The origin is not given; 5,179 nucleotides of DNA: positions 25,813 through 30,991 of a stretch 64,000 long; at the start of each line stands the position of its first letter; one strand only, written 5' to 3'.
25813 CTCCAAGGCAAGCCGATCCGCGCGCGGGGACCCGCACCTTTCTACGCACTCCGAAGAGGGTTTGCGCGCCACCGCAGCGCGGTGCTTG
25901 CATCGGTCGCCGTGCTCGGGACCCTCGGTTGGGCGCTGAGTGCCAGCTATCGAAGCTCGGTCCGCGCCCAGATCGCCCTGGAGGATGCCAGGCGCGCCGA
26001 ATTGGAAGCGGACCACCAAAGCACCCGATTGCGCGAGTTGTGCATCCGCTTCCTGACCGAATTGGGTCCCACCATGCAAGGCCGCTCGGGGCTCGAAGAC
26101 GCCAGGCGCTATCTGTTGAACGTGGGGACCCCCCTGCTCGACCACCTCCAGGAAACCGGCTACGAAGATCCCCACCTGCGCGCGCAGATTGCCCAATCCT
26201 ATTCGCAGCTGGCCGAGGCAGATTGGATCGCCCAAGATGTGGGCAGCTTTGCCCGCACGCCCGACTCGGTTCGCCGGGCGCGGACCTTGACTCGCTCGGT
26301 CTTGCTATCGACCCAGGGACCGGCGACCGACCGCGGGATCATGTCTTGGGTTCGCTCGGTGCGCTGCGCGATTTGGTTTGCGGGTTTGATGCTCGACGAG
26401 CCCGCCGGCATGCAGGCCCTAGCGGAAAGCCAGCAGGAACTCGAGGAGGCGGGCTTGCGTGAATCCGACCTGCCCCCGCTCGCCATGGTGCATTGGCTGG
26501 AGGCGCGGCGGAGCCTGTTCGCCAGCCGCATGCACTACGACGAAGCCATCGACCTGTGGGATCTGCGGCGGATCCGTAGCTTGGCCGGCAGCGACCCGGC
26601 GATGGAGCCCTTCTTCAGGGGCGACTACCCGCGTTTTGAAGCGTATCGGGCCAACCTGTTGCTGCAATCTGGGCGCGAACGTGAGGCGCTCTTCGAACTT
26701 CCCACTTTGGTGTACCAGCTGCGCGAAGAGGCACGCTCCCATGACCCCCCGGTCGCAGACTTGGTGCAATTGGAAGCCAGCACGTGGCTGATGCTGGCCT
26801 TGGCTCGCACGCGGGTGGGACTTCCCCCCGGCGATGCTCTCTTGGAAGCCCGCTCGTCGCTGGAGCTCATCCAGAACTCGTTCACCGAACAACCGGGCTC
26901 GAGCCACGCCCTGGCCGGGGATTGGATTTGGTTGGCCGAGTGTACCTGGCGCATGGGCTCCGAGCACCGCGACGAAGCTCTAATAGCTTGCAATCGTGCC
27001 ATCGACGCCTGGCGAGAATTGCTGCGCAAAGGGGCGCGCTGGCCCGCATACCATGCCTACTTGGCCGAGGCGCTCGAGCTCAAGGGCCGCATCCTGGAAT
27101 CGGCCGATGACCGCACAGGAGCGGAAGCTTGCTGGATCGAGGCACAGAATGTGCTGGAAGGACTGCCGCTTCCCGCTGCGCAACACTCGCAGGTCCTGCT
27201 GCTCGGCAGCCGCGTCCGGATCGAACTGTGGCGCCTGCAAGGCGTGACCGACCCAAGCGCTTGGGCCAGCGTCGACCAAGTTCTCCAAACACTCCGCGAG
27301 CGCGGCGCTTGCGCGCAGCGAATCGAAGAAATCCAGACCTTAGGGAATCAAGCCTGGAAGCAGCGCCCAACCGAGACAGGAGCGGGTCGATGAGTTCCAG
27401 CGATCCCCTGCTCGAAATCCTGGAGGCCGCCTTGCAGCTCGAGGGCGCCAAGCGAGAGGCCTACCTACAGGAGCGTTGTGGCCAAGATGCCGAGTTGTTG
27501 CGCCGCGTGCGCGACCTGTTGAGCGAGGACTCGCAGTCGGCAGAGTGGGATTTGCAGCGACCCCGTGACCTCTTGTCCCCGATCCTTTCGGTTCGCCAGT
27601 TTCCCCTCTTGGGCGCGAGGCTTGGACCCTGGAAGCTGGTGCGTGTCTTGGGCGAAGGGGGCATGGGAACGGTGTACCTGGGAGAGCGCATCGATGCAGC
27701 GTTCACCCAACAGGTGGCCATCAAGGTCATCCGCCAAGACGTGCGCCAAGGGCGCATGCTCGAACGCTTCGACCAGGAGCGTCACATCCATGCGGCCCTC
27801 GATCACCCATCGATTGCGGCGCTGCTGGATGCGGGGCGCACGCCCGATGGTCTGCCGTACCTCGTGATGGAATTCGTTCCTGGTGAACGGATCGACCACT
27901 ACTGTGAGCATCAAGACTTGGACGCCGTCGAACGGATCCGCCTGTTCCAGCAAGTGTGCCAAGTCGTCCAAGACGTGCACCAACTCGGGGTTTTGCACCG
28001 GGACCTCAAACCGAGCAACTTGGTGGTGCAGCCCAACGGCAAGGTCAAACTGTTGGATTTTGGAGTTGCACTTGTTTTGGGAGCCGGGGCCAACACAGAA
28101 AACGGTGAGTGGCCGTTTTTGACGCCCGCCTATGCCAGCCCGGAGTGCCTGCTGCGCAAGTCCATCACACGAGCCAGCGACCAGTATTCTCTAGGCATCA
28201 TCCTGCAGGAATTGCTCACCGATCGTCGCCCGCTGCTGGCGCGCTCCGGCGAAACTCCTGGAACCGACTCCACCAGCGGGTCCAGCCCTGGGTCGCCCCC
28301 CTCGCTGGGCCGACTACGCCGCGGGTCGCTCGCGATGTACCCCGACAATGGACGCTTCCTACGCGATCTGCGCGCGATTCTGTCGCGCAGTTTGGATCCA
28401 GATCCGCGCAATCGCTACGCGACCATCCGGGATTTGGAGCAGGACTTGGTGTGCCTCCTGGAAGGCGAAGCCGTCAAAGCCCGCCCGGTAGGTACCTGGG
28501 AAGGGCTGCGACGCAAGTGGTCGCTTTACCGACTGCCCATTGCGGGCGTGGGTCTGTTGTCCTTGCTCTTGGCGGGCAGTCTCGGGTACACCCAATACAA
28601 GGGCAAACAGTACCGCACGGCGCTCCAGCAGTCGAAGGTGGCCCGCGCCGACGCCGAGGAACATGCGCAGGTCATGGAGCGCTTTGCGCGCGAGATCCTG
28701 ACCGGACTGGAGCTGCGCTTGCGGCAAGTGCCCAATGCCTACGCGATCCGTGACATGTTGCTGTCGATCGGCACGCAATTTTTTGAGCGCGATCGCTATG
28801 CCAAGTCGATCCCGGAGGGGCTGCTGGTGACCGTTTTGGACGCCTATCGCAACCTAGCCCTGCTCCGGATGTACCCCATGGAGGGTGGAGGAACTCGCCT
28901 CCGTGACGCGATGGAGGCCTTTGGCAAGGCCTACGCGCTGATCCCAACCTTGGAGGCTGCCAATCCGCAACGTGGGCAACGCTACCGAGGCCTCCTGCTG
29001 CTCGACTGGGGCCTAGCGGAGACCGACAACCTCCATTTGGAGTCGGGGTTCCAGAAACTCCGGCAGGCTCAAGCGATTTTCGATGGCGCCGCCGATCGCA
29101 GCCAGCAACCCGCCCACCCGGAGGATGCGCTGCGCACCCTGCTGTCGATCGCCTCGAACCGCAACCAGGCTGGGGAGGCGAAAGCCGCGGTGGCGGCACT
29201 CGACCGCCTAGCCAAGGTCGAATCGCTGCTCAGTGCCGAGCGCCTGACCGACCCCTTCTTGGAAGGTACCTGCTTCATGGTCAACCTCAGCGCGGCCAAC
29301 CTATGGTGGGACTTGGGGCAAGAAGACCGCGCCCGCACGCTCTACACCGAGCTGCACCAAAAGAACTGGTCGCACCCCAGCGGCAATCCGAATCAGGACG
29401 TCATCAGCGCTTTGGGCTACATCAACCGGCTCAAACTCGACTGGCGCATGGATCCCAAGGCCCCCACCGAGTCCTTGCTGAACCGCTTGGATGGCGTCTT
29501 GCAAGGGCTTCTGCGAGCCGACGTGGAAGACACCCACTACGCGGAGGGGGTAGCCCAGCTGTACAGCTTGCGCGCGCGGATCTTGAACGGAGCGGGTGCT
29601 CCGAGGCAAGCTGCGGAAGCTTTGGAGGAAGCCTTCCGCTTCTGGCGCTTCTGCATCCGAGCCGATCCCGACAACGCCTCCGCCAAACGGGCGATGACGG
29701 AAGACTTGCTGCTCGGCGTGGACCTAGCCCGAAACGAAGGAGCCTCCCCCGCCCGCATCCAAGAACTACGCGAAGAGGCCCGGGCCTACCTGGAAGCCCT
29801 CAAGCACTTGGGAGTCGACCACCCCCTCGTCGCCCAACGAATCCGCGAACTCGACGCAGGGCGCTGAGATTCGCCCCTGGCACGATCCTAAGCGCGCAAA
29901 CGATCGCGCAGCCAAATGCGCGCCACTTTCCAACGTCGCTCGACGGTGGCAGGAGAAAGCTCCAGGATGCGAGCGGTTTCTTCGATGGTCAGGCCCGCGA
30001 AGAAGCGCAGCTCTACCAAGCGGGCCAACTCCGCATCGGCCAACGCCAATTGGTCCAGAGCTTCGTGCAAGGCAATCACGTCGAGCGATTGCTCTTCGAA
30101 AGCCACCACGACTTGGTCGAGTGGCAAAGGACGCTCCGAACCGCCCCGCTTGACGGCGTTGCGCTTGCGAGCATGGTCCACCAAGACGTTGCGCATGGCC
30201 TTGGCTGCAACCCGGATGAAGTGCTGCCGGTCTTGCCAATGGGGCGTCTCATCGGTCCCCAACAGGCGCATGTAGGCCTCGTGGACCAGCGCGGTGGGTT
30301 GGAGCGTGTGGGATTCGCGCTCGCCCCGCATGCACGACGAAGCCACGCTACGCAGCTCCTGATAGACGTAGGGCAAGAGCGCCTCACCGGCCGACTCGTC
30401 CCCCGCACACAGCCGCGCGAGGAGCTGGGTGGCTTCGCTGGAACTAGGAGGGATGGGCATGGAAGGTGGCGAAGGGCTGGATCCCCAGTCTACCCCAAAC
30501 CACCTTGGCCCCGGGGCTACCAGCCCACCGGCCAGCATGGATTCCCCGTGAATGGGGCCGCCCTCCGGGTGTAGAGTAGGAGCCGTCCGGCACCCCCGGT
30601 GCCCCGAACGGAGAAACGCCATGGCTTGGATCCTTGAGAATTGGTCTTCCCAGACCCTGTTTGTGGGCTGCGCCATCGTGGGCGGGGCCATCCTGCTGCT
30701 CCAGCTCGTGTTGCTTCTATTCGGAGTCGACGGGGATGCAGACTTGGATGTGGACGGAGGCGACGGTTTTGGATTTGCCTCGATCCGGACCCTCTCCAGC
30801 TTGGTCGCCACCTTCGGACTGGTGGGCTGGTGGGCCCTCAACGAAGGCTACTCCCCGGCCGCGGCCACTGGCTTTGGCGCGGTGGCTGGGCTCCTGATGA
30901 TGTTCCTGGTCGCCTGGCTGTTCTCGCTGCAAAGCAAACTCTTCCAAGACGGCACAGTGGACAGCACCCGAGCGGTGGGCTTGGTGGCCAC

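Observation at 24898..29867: Translationally coupled pseudokinase / active Ser/Thr kinase paralog pair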

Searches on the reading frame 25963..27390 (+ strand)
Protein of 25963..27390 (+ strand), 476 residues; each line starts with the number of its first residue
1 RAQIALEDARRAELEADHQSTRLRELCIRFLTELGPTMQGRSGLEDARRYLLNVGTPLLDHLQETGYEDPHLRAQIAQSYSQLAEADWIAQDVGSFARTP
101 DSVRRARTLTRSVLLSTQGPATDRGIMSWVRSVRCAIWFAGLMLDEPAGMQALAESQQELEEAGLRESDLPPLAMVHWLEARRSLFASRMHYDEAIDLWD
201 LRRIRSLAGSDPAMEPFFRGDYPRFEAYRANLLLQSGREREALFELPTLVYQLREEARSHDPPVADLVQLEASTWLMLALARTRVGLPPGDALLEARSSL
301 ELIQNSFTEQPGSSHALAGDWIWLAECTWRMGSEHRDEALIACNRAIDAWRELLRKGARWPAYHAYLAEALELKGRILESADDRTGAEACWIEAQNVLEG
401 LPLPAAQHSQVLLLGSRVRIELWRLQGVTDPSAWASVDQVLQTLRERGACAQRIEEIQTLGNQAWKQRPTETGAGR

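Call 69: predict_structure(alignment_id=A6)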
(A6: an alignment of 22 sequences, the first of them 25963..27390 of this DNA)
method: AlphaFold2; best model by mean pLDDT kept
length: 476 residues; sequences in the alignment: 22
mean_pLDDT: 89.1   pTM: 0.87
mean pLDDT of the five models: 89.1, 87.5, 86.9, 86.3, 85.9
residues with pLDDT >= 90: 313; 70-90: 123; 50-70: 35; < 50: 5
segments of 3 or more residues with pLDDT < 50: 473-476
pLDDT, mean of each block of 10 residues (from residue 1): 77 75 69 66 72 74 74 85 89 79 92 75 83 96 96 95 91 94 96 96 91 87 94 96 96 93 91 98 96 96 90 91 97 96 98 91 97 98 97 98 97 97 90 92 96 95 82 43
secondary structure, 60 per line:
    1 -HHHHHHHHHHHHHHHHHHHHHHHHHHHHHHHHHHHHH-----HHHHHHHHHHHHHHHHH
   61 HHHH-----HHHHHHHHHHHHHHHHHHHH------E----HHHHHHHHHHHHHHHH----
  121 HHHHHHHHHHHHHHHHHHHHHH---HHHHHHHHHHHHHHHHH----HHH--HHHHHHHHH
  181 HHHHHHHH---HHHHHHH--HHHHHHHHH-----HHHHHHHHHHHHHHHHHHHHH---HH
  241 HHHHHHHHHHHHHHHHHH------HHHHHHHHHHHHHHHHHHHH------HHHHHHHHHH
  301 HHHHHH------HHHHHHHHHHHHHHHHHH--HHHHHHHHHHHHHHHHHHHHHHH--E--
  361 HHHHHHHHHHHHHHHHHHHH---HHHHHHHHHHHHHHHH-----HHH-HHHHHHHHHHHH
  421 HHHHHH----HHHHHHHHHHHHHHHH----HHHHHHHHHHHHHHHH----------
elements in order: H2-38 H44-64 H70-89 H101-116 H121-142 H146-162 H172-188 H192-198 H201-209 H215-235 H239-258 H265-284 H291-306 H313-330 H333-355 H361-380 H384-399 H409-426 H431-446 H451-466

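Call 72: fold_search(model_id=the predicted structure, library=pdb)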
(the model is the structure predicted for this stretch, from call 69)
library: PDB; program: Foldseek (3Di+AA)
matches with E <= 10: 1329; with E <= 0.001: 16
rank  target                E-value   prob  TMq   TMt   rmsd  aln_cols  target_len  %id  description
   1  5l9u_O                1.0e-04  1.00  0.45  0.34   8.7       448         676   14  Model of human Anaphase-promoting complex/Cyclosome (APC/C-CDH1) with a cross linked Ubiquitin variant-substrate-UBE2C (released 2016-09-14)
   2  8jaq_A                2.0e-04  1.00  0.38  0.33  14.3       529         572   13  Structure of CRL2APPBP2 bound with RxxGP degron (tetramer) (released 2023-10-18)
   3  8ga7                  2.0e-04  0.96  0.12  0.12  23.4       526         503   12  Geometrically programmable nanomaterial construction using regularized protein building blocks (released 2024-03-13)
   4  8jal_B                2.1e-04  1.00  0.36  0.31  16.3       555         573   14  Structure of CRL2APPBP2 bound with RxxGP degron (dimer) (released 2023-10-18)
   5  5a7d_D                2.6e-04  1.00  0.42  0.53   8.0       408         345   14  Tetrameric assembly of LGN with Inscuteable (released 2016-08-03)
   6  5khr_O                3.4e-04  1.00  0.41  0.34  13.0       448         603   13  Model of human Anaphase-promoting complex/Cyclosome complex (APC15 deletion mutant) in complex with the E2 UBE2C/UBCH1 (released 2016-08-24)
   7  8cwy_A                3.5e-04  1.00  0.18  0.18  22.1       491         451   13  Accurate computational design of genetically encoded 3D protein crystals (released 2023-11-01)
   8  5a7d_G                4.8e-04  1.00  0.39  0.49   8.1       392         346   12  Tetrameric assembly of LGN with Inscuteable (released 2016-08-03)
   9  8v3b_a                5.9e-04  1.00  0.23  0.25  17.8       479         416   14  Computational Designed Nanocage O43_129_+4 (released 2024-03-13)
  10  9hvq_Q                6.1e-04  1.00  0.28  0.18  19.7       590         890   10  Structure of the transcribing Pol II-DSIF-PAF-SPT6-RECQL5 complex (released 2025-07-16)
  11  5dbk_A                7.4e-04  1.00  0.44  0.55   8.8       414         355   10  apo form of the quorum sensor NprR from B. thuringiensis (released 2016-07-13)
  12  5dse_C                7.7e-04  1.00  0.40  0.30  10.5       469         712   15  Crystal Structure of the TTC7B/Hyccin Complex (released 2015-12-02)
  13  7t7t_A                7.7e-04  1.00  0.37  0.37  15.3       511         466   11  Structure of TSK/BRU1 bound to histone H3.1 (released 2022-03-30)
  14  7dkh_I                9.1e-04  1.00  0.20  0.13  18.8       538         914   12  Crystal structure of the Ctr9/Paf1/Cdc73/Rtf1 quaternary complex (released 2021-11-24)
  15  8q9t_E                9.8e-04  1.00  0.31  0.17  17.6       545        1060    9  CryoEM structure of a S. Cerevisiae Ski238 complex bound to RNA (released 2023-11-29)
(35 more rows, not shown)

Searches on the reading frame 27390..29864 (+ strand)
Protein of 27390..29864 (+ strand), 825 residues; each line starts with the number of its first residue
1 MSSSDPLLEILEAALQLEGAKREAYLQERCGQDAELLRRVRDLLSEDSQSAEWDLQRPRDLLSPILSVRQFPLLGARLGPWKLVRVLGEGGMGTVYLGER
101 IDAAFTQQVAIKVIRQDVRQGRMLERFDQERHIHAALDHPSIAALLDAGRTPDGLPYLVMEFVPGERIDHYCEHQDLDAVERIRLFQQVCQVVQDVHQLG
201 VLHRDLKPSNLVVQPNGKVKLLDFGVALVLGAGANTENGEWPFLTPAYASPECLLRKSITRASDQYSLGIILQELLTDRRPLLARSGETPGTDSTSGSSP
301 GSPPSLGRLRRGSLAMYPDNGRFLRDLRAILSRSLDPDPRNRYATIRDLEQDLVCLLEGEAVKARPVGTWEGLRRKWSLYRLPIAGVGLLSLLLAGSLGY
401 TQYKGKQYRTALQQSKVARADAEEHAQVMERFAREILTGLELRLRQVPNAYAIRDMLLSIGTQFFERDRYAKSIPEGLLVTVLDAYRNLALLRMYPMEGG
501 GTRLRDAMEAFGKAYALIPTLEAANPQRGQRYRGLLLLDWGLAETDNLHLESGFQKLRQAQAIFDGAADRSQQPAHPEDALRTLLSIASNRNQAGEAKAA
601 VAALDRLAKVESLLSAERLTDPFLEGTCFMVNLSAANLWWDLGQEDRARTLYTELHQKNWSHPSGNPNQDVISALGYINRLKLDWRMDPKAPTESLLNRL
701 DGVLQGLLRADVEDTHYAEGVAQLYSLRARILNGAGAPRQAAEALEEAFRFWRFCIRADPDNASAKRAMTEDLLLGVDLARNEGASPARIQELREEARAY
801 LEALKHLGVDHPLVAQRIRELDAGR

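Call 3: search_protein_families(library=pfam, proteins=[window:27390-29864:+], max_evalue=0.1)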
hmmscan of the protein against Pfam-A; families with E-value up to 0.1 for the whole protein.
window:27390-29864:+ (825 aa): 6 families
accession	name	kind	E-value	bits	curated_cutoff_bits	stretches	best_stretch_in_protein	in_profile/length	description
PF00069.31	Pkinase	-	1.6e-40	139.6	31.7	1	82-292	2-207/263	Protein kinase domain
PF07714.23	PK_Tyr_Ser-Thr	-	3.5e-27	95.8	23.1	1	83-278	3-200/258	Protein tyrosine and serine/threonine kinase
PF03109.22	ABC1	-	8.3e-09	35.4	22.9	1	157-227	144-214/244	ABC1 atypical kinase-like domain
PF14531.12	Kinase-like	-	1.1e-05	25.4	25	1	169-238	134-203/289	Kinase-like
PF06293.20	Kdo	-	4.5e-05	23.4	21.3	1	169-224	106-166/207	Lipopolysaccharide kinase (Kdo/WaaP) family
PF01163.29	RIO1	-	0.016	15.3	22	1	158-225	83-149/187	RIO domain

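Call 29: search_protein_families(library=ncbifam, proteins=[window:27390-29864:+], max_evalue=0.01)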
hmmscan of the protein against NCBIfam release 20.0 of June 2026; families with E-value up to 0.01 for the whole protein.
window:27390-29864:+ (825 aa): 21 families
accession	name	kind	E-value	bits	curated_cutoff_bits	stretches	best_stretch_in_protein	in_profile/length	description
NF033483.0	PknB_PASTA_kin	equivalog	1.7e-51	175.9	450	1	82-282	10-208/563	Stk1 family PASTA domain-containing Ser/Thr kinase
NF047741.1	antiphage_MADS6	equivalog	2.4e-38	132.1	460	2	175-363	294-467/612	methylation-associated defense system protein kinase MAD6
TIGR03903.1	TOMM_kin_cyc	equivalog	2.5e-34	118.4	705.75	1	107-280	4-187/1267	TOMM system kinase/cyclase fusion protein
NF009651.0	PRK13184.1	equivalog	4.2e-29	101.1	839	1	79-361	2-295/932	serine/threonine-protein kinase PknD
NF052427.1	StpK7MSMEG_1200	equivalog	8.2e-28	97.2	900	1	77-288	5-215/601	serine/threonine protein kinase StpK7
NF038150.1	lanthi_synth_IV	equivalog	1.5e-22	79.8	650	1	92-352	202-452/851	class IV lanthionine synthetase LanL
NF053615.1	SerThrKinAfsKStmc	equivalog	9.2e-21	74.2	1300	1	77-273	11-204/809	protein serine/threonine kinase AfsK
NF038151.1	lanthi_synth_III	equivalog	1.7e-12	46.6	575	1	120-282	263-429/833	class III lanthionine synthetase LanKC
NF033442.0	BREX_PglW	equivalog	2e-12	45.7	990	1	79-286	512-714/1391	BREX system serine/threonine kinase PglW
NF058632.1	SerThrKinPrkT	equivalog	5.6e-11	42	280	1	81-226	23-164/322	serine/threonine protein kinase PrkT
NF043056.1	T4SS_LegK1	equivalog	8.2e-11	41.2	550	1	175-279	183-287/516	Dot/Icm T4SS effector kinase LegK1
NF011464.0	PRK14879.1-7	equivalog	1.2e-10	41.5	246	1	158-227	83-149/221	Kae1-associated kinase Bud32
NF011463.0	PRK14879.1-4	equivalog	1.4e-08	34.4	188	1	157-227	94-160/237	Kae1-associated kinase Bud32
TIGR03724.2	arch_bud32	equivalog_domain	1.3e-07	31.3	125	1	158-227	70-131/193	KEOPS complex kinase/ATPase Bud32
NF002475.0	PRK01723.1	equivalog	9.6e-06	24.8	142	1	184-224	147-187/241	3-deoxy-D-manno-octulosonic acid kinase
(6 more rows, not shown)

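Call 45: find_homologous_proteins(query=window:27390-29864:+, max_evalue=1e-60)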
Query window:27390-29864:+ (825 aa): 887 proteins with E <= 1e-60 among 8000 candidates; the best 120 are listed.
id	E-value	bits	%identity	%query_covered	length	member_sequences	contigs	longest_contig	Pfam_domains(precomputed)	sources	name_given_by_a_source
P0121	0.0e+0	1243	100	68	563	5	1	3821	-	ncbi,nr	ncbi:MAG TPA: hypothetical protein P5218_05835, partial [Planctomycetota bacterium]|nr:hypothetical 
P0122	2.6e-238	812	50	100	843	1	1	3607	PF06293.21,PF07714.24,PF00069.32,PF03109.23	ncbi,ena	-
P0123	2.6e-230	785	50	100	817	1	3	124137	PF07714.24,PF00069.32,PF03109.23,PF01636.30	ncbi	ncbi:MAG: serine/threonine-protein kinase [Planctomycetota bacterium]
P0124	2.4e-226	772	47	100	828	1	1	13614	PF06293.21,PF07714.24,PF00069.32,PF03109.23,PF14531.13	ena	-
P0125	6.0e-225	767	47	100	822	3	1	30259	PF06293.21,PF07714.24,PF00069.32,PF03109.23,PF14531.13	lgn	-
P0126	1.2e-183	631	42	98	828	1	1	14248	PF07714.24,PF00069.32,PF03109.23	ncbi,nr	ncbi:MAG: serine/threonine-protein kinase [Planctomycetota bacterium]|nr:serine/threonine-protein ki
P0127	9.3e-180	618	41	100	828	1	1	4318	PF07714.24,PF00069.32,PF03109.23,PF01636.30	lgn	-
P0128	1.3e-178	614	41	100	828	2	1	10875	PF07714.24,PF00069.32,PF03109.23,PF01636.30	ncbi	-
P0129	5.1e-177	609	42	100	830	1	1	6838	PF07714.24,PF00069.32,PF03109.23,PF01636.30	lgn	-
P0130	5.8e-174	599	41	100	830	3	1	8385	PF07714.24,PF00069.32,PF03109.23,PF01636.30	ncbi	-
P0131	1.1e-173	598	41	100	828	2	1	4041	PF07714.24,PF00069.32,PF03109.23,PF01636.30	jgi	jgi:serine/threonine protein kinase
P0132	3.4e-84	302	45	33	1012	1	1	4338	PF06293.21,PF07714.24,PF00069.32,PF03109.23,PF14531.13,PF01163.29,PF17667.8,PF01636.30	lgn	-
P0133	2.3e-82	296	31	54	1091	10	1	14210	PF13431.13,PF13176.13,PF24885.2,PF13428.13,PF17667.8,PF13374.13,PF07721.21,PF14559.13,PF06293.21,PF07714.24,PF00069.32,PF17874.8,PF00515.35,PF03109.23,PF13424.13,PF14531.13,PF13432.13,PF13181.13,PF07719.24,PF01636.30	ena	-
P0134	1.7e-75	273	35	63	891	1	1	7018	PF07714.24,PF00069.32,PF03109.23,PF10952.16,PF01636.30,PF13374.13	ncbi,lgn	-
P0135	1.2e-74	270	31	93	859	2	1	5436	PF07714.24,PF00069.32,PF00515.35,PF03109.23,PF13424.13,PF07719.24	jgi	jgi:serine/threonine protein kinase/tetratricopeptide (TPR) repeat protein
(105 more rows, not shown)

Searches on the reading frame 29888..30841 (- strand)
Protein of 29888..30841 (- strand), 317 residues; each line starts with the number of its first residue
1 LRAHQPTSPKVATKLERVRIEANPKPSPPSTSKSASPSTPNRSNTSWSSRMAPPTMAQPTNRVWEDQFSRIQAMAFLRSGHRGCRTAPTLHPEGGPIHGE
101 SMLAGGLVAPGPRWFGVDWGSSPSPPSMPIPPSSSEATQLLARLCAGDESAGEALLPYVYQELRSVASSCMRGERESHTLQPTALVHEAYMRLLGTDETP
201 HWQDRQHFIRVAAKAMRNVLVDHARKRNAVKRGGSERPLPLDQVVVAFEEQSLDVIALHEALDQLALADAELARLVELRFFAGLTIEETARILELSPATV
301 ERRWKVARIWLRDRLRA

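Call 3: search_protein_families(library=pfam, proteins=[window:29888-30841:-], max_evalue=0.1)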
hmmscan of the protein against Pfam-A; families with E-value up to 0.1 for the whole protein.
window:29888-30841:- (317 aa): 7 families
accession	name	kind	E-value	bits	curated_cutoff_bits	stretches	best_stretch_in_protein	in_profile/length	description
PF07638.17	Sigma70_ECF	-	1.5e-57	195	21.1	1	135-316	2-184/185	ECF sigma factor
PF08281.18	Sigma70_r4_2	-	7.2e-06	26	25.7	1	271-303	14-46/54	Sigma-70, region 4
PF04545.22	Sigma70_r4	-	0.00058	19.8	24.1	1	274-307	11-44/50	Sigma-70, region 4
PF20432.4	Xre-like-HTH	-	0.0039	17.9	25.8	0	283-302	23-42/63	Antitoxin Xre-like helix-turn-helix domain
PF13518.12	HTH_28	-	0.0093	16.5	25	1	278-305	8-33/52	Helix-turn-helix domain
PF13384.12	HTH_23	-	0.064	13.5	24.6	0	278-304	11-37/50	Homeodomain-like domain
PF12728.13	HTH_17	-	0.08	13.7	27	0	284-302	2-20/51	Helix-turn-helix domain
